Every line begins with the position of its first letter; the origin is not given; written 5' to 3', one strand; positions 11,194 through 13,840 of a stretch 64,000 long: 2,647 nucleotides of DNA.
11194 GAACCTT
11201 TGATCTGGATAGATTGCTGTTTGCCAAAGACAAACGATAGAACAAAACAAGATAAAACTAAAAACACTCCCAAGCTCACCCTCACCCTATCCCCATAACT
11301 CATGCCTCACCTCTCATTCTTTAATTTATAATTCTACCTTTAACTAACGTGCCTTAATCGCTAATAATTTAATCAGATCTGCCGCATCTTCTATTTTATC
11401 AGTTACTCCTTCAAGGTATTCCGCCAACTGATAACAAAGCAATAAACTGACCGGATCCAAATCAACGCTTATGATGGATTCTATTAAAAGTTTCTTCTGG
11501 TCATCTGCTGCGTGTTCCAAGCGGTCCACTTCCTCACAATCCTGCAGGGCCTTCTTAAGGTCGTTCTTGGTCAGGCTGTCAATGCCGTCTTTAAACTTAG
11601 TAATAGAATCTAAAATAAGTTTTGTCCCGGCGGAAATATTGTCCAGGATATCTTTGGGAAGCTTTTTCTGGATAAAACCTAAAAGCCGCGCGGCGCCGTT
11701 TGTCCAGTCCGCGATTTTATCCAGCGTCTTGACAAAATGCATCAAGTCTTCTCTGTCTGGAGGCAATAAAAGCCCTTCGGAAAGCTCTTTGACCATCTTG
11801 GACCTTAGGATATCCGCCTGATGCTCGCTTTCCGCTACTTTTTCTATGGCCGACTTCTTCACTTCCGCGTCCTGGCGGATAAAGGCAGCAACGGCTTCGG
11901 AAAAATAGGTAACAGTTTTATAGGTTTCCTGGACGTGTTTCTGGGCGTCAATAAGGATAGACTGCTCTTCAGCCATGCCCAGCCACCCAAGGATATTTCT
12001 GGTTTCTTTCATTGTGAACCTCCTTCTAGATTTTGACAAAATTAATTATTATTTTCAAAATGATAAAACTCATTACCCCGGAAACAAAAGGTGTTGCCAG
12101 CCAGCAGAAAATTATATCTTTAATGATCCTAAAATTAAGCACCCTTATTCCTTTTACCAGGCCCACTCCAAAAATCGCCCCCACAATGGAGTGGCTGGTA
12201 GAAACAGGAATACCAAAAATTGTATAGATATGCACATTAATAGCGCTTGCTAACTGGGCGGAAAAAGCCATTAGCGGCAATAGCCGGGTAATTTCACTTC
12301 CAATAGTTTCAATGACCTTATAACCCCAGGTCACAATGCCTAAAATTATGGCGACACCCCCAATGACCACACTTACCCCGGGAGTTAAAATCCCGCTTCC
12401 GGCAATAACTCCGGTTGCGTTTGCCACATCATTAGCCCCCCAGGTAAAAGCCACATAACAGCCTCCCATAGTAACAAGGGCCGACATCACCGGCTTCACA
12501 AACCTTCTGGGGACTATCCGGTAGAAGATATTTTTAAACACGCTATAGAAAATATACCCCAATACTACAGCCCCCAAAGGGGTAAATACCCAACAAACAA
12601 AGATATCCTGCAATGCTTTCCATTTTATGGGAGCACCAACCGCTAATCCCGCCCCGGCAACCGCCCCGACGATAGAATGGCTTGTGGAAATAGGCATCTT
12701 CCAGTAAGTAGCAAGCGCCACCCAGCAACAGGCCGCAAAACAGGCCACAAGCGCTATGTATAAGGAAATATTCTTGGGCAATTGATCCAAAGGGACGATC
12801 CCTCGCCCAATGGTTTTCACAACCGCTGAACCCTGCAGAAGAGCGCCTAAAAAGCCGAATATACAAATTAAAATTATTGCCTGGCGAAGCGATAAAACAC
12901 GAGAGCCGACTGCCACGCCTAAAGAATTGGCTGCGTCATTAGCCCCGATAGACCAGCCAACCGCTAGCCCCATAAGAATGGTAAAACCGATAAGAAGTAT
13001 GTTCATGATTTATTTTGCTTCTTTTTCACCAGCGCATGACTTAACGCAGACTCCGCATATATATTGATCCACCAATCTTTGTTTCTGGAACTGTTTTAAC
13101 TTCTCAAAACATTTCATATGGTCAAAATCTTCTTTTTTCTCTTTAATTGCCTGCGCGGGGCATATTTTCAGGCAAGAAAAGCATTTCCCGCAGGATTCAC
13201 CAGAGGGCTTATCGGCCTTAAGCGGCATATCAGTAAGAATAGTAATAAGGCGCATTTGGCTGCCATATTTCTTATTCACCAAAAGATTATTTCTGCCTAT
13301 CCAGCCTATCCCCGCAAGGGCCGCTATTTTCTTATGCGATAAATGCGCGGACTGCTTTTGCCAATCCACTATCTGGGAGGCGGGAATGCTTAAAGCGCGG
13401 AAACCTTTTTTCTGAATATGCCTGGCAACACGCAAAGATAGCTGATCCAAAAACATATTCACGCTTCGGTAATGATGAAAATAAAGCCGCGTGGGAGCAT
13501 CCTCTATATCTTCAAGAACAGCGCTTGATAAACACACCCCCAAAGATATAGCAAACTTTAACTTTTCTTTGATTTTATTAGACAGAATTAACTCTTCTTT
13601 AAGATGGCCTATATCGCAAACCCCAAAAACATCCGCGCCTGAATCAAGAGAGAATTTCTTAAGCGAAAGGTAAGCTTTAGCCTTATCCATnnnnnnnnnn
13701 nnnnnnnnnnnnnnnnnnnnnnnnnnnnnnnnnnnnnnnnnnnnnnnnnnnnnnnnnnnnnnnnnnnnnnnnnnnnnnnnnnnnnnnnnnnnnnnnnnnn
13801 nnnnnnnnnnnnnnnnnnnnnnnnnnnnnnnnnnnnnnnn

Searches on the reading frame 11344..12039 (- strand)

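Call 11: search_protein_families(library=pfam, proteins=[window:11344-12039:-], max_evalue=0.001)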
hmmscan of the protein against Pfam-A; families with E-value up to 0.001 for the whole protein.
window:11344-12039:- (231 aa): 2 families
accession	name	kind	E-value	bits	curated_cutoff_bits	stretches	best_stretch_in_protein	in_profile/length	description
PF01865.21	PhoU_div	-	1.9e-30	106.3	24.4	1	29-228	10-213/214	Protein of unknown function DUF47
PF01895.24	PhoU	-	6.4e-07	30.1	23.5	0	149-222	12-88/89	PhoU domain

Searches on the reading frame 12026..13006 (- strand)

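Call 11: search_protein_families(library=pfam, proteins=[window:12026-13006:-], max_evalue=0.001)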
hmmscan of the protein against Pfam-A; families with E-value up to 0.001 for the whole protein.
window:12026-13006:- (326 aa): 1 family
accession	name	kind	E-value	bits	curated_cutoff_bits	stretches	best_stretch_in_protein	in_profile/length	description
PF01384.25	PHO4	-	1.4e-77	261.5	33.7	1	20-313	1-350/350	Phosphate transporter family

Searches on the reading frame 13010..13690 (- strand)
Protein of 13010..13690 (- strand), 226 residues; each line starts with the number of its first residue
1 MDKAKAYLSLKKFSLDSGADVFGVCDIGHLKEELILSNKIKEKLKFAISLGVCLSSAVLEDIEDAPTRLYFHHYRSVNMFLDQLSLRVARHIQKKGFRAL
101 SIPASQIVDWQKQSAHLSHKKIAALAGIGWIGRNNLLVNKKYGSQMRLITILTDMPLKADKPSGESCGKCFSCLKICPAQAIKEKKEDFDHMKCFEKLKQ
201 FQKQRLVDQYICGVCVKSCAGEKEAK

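Call 11: search_protein_families(library=pfam, proteins=[window:13010-13690:-], max_evalue=0.001)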
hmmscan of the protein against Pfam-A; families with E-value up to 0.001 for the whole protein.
window:13010-13690:- (226 aa): 1 family
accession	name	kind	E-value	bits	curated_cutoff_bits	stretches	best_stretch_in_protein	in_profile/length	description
PF13484.11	Fer4_16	-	1.6e-06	29.2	30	1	167-219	2-63/66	4Fe-4S double cluster binding domain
